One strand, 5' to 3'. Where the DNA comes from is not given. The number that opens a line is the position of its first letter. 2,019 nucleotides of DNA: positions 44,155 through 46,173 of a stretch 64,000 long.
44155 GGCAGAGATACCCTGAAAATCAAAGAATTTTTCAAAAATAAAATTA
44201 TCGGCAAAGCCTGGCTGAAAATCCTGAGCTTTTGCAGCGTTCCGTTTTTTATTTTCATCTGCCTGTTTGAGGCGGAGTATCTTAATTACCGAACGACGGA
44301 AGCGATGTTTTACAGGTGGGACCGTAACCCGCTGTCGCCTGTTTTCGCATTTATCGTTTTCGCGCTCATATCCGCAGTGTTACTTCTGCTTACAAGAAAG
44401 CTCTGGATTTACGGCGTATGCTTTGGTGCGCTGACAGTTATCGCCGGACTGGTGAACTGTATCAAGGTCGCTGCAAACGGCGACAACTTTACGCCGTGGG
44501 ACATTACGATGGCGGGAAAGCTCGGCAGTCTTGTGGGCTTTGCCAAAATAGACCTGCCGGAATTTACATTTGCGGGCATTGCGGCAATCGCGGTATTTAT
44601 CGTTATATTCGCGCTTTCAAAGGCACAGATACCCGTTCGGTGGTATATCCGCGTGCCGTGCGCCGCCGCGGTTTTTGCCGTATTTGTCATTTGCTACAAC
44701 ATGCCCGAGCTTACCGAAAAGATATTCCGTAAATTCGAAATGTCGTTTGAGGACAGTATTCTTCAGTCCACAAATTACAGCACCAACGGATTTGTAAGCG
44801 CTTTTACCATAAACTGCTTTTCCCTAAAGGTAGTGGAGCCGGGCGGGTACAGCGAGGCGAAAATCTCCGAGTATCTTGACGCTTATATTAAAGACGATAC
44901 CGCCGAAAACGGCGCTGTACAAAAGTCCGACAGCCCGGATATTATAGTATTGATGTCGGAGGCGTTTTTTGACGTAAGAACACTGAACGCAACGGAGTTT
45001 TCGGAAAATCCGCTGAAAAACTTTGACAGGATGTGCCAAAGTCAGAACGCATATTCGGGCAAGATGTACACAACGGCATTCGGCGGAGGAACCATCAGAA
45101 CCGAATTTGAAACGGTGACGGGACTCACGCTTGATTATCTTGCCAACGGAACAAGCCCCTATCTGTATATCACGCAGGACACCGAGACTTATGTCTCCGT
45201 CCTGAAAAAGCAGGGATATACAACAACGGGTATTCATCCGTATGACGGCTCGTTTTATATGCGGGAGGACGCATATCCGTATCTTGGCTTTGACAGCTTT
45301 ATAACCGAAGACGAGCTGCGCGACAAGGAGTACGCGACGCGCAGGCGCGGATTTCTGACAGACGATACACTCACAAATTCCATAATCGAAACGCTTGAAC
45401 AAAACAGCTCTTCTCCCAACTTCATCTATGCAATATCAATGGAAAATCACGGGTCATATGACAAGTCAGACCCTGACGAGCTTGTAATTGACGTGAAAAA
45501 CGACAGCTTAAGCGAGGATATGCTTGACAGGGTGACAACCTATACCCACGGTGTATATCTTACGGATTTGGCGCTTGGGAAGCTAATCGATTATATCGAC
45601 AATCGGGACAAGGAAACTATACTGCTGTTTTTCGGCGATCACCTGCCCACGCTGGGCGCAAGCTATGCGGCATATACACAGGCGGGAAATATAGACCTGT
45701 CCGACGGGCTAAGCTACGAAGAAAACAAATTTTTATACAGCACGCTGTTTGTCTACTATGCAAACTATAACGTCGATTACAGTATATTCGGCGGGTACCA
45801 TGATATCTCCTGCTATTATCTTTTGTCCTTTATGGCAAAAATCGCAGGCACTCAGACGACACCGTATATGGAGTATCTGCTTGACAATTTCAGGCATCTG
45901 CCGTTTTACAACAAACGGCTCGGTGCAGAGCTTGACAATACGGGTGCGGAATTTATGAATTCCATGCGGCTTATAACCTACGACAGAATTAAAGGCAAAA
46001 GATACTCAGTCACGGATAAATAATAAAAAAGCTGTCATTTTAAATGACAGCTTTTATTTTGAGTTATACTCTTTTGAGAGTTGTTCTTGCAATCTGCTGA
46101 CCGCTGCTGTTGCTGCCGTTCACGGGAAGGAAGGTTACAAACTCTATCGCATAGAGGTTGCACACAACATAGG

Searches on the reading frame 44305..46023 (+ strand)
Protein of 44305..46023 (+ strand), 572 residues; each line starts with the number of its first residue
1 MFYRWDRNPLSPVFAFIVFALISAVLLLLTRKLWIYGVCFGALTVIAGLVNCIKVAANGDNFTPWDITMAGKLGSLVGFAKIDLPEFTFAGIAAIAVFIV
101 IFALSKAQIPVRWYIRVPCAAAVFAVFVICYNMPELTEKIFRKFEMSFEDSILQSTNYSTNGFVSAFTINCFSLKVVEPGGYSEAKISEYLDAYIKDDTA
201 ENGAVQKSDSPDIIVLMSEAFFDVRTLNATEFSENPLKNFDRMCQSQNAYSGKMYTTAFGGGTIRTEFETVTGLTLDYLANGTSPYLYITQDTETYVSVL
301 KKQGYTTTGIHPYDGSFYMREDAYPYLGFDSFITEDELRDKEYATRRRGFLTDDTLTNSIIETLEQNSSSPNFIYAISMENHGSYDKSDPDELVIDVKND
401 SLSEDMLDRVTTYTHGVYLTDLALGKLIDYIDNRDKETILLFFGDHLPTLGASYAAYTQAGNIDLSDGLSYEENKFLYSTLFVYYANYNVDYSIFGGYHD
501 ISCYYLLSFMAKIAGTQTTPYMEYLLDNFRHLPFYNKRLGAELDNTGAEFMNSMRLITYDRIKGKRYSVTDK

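Call 67: find_encoding_contigs(protein=window:44305-46023:+, flank=10000, max_places=1)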
Protein window:44305-46023:+ (572 aa): 21 contigs read that carry it; 1 place shown.
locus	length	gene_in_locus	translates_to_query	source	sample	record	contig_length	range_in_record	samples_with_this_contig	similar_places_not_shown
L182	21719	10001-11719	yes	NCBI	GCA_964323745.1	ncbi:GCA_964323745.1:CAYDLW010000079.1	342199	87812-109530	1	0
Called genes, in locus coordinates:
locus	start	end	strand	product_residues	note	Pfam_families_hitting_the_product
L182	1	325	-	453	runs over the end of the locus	PF01522:Polysacc_deac_1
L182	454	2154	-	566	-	-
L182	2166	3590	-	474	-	PF14501:HATPase_c_5 (faint), PF00672:HAMP, PF00512:HisKA, PF02518:HATPase_c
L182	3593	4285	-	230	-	PF00072:Response_reg, PF00486:Trans_reg_C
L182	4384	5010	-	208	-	PF01205:Impact_N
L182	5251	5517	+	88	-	PF00312:Ribosomal_S15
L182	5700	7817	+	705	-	PF01138:RNase_PH, PF03725:RNase_PH_C, PF03726:PNPase, PF01138:RNase_PH, PF00013:KH_1, PF00575:S1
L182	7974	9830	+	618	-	PF00884:Sulfatase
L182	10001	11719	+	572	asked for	PF00884:Sulfatase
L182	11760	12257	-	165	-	-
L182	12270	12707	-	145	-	PF07486:Hydrolase_2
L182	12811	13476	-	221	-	PF00395:SLH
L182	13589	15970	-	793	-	PF00343:Phosphorylase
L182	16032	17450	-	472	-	PF08323:Glyco_transf_5, PF00534:Glycos_transf_1, PF13692:Glyco_trans_1_4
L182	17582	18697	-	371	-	PF00483:NTP_transferase, PF25084:LbH_EIF2B, PF25247:LbH_GLGC (faint), PF24894:Hexapep_GlmU, PF25087:GMPPB_C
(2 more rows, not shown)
